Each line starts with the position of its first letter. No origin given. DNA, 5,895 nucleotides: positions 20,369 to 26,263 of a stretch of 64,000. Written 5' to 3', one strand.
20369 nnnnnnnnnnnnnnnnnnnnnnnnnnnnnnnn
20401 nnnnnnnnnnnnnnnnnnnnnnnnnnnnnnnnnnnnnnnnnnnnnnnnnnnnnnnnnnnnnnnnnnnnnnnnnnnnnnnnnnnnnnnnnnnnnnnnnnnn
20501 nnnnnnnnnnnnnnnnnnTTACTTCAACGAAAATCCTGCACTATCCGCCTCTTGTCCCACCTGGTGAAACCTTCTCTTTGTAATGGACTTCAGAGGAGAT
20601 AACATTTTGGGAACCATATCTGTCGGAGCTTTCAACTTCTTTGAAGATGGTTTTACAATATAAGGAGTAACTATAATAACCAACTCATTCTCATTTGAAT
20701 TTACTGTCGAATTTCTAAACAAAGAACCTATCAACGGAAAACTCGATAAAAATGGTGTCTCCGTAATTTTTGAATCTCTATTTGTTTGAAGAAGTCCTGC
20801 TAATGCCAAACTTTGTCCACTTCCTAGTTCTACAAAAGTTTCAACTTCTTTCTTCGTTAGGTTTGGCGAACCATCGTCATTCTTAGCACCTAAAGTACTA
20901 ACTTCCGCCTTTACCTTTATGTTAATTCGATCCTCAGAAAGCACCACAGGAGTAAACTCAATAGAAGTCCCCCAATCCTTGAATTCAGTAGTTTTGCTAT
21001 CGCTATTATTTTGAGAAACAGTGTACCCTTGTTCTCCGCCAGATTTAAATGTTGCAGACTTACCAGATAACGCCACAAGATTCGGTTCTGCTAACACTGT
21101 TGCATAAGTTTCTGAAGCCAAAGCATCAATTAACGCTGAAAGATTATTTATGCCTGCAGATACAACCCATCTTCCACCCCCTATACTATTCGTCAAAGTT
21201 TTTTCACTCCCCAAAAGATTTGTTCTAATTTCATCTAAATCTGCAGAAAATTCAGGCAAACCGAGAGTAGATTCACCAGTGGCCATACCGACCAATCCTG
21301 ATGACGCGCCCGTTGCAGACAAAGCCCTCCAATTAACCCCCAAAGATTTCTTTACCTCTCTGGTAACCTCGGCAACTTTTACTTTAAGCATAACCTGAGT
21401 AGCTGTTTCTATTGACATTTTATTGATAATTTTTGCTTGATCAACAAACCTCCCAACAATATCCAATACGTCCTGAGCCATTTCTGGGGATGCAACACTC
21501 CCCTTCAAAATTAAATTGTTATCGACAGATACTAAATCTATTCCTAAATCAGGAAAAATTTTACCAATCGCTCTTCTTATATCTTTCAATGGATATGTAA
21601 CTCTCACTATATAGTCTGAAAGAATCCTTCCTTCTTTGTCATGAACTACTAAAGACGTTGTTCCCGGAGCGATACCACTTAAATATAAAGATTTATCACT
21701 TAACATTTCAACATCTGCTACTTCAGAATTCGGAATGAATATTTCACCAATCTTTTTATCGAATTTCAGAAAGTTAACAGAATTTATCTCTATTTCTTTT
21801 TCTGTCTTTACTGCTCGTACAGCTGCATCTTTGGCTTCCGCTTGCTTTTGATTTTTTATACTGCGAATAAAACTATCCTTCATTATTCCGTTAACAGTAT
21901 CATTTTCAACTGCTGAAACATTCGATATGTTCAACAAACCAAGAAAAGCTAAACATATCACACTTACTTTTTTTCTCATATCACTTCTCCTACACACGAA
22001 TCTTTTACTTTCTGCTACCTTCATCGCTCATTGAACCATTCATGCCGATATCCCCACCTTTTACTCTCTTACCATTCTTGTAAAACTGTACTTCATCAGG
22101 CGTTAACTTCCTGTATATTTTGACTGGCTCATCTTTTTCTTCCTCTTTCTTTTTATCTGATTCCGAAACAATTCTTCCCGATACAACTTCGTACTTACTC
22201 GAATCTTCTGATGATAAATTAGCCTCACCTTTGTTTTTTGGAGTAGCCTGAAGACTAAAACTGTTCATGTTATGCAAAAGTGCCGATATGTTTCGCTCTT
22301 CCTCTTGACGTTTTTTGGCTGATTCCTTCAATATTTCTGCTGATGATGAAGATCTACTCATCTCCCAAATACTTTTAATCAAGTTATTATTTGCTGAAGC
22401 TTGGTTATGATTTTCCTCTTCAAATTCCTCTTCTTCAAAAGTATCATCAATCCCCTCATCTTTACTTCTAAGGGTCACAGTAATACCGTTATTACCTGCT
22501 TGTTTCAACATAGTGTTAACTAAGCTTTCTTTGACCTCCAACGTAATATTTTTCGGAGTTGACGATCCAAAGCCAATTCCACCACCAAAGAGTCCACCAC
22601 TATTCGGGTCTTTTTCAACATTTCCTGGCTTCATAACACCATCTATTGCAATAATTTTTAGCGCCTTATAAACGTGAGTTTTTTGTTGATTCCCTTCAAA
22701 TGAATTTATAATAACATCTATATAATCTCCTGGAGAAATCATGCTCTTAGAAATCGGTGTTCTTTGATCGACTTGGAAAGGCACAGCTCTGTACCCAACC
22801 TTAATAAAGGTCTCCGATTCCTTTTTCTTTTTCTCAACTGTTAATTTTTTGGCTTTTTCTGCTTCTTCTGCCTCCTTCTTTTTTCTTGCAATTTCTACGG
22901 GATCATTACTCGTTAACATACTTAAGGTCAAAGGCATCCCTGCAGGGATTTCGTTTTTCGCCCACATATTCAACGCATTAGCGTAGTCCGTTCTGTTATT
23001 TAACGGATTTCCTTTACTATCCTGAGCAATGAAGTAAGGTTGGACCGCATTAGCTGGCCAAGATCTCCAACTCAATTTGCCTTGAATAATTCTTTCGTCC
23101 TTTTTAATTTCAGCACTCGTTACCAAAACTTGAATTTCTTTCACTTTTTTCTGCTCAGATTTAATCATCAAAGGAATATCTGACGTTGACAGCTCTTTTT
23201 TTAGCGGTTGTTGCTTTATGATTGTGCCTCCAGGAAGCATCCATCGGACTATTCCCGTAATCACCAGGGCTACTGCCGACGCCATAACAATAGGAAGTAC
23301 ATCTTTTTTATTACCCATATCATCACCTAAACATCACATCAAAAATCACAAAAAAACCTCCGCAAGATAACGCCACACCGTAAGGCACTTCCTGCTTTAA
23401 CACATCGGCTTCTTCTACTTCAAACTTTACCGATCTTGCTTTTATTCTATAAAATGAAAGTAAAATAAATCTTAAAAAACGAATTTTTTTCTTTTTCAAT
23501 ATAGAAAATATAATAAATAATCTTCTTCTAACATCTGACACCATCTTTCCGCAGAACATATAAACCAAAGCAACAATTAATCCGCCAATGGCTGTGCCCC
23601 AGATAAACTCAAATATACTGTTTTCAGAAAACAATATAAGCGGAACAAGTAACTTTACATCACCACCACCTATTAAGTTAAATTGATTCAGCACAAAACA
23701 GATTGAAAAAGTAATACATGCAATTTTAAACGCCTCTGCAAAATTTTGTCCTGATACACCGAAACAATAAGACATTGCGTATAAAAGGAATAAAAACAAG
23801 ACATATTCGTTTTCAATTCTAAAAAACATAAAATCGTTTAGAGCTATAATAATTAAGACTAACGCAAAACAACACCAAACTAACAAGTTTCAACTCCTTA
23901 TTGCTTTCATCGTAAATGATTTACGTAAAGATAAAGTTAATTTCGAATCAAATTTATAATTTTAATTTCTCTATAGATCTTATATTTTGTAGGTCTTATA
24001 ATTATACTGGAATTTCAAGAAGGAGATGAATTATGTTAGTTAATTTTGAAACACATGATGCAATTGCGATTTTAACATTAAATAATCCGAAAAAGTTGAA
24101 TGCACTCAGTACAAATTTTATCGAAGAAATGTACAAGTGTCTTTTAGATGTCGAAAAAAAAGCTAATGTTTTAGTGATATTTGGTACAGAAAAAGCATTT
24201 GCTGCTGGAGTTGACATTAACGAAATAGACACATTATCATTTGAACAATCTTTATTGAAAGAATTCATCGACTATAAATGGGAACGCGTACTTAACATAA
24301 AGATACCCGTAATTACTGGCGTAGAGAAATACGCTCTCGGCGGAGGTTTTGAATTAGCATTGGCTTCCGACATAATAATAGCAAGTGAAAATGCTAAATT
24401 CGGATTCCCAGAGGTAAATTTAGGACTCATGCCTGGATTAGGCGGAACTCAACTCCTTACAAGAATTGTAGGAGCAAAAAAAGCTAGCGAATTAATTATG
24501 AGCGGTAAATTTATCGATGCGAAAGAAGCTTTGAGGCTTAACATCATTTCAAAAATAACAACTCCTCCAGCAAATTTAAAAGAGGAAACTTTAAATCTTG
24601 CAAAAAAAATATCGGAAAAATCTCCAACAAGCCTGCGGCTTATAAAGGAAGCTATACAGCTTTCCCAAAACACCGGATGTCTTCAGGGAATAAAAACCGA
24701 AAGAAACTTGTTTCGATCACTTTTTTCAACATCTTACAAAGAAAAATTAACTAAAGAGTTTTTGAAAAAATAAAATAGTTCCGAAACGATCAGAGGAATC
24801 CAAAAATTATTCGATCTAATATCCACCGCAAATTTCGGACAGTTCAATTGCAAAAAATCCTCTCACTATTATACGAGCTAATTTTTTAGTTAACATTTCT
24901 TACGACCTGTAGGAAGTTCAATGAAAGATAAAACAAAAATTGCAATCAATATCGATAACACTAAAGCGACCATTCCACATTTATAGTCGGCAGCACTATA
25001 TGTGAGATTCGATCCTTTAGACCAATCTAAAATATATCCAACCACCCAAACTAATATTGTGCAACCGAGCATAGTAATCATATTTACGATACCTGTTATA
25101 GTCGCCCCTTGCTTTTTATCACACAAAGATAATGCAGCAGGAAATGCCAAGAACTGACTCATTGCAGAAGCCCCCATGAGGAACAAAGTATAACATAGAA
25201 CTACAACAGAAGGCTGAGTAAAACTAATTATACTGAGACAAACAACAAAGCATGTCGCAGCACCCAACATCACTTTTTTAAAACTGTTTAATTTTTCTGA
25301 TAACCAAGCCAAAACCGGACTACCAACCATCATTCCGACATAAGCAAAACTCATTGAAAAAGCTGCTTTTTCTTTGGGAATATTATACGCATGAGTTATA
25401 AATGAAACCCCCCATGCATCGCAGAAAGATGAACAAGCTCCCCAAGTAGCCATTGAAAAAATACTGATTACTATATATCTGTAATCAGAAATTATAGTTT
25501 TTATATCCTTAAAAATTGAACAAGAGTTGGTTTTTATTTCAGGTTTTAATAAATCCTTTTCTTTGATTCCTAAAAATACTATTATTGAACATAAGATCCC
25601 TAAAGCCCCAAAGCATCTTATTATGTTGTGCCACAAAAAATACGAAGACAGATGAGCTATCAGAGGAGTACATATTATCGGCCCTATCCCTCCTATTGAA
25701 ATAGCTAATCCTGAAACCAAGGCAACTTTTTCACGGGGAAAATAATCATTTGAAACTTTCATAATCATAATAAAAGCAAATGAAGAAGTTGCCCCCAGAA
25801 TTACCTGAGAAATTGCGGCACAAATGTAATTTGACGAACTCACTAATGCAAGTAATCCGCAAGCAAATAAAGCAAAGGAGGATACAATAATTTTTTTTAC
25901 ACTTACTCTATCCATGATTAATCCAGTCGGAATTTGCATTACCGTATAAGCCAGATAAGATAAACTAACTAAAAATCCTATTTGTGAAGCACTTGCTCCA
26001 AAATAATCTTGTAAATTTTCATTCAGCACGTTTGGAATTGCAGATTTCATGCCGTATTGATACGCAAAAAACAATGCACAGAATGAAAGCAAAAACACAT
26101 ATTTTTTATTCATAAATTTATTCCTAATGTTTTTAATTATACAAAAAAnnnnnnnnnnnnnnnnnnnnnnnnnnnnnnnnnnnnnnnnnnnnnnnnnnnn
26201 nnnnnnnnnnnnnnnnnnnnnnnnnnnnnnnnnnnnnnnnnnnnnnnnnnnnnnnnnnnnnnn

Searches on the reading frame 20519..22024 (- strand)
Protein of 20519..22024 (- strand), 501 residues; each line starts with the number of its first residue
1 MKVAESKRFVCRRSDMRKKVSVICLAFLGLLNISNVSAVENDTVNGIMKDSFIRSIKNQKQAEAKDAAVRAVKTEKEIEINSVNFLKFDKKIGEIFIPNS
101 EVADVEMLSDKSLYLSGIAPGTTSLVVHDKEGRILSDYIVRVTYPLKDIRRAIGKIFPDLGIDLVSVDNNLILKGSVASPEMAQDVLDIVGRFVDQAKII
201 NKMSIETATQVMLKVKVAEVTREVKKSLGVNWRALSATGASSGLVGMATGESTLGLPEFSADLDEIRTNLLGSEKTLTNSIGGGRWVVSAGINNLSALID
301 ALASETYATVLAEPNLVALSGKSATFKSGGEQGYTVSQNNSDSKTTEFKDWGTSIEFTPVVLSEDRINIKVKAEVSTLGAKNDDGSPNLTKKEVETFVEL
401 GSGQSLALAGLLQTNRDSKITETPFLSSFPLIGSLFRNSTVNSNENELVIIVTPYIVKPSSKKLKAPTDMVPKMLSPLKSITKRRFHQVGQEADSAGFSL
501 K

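Call 10: search_protein_families(library=pfam, proteins=[window:20519-22024:-], max_evalue=0.001)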
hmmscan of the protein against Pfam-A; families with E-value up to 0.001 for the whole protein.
window:20519-22024:- (501 aa): 2 families
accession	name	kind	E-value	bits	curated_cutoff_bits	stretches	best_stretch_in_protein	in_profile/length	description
PF00263.26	Secretin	-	5.6e-40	137.1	27.5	1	301-458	1-169/169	Bacterial type II and III secretion system protein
PF13629.12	T2SS-T3SS_pil_N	-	3.3e-15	56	23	1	77-143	6-72/72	Pilus formation protein N terminal region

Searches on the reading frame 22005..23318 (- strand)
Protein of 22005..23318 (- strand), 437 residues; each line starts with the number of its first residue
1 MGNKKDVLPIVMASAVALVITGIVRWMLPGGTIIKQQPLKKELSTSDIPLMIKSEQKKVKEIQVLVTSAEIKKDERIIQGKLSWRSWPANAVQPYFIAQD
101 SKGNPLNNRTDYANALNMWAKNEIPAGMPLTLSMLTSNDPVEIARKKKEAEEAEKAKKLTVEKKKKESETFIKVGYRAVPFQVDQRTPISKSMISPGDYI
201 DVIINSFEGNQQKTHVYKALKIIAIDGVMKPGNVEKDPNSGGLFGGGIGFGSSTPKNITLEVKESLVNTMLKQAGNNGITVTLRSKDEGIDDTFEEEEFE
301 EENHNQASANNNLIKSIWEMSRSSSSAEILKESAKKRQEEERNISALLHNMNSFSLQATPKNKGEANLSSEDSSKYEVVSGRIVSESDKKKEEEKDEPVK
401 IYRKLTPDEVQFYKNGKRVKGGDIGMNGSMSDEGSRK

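Call 60: search_protein_families(library=pfam, proteins=[window:22005-23318:-], max_evalue=0.001)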
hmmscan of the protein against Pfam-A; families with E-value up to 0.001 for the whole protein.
window:22005-23318:- (437 aa): 2 families
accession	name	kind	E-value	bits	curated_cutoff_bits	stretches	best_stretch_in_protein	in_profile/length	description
PF16976.10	RcpC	-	6.9e-07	29.6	28.8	1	171-282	6-112/114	Flp pilus assembly protein RcpC/CpaB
PF08666.17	SAF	-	3.3e-05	24.8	21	1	63-135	2-62/63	SAF domain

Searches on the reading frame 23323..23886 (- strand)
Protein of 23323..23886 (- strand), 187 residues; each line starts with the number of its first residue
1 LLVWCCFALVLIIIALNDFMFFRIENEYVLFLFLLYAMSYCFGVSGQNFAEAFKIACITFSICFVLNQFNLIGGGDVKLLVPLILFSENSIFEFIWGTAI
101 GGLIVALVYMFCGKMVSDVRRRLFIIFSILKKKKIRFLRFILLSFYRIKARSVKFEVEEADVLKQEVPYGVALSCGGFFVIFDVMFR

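Call 60: search_protein_families(library=pfam, proteins=[window:23323-23886:-], max_evalue=0.001)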
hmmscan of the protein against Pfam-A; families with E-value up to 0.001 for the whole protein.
window:23323-23886:- (187 aa): 1 family
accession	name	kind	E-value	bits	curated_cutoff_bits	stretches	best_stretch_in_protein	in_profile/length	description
PF01478.23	Peptidase_A24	-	9.1e-10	39.4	26.5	1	6-105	2-102/104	Type IV leader peptidase family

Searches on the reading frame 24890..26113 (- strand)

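Call 60: search_protein_families(library=pfam, proteins=[window:24890-26113:-], max_evalue=0.001)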
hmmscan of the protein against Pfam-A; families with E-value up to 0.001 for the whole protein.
window:24890-26113:- (407 aa): 2 families
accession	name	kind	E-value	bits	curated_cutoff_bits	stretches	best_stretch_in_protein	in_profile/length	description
PF07690.21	MFS_1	-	5.7e-42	144.3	33.4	1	14-353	4-345/347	Major Facilitator Superfamily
PF12832.13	MFS_1_like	-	7.3e-07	29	25.2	1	26-144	231-354/373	MFS_1 like family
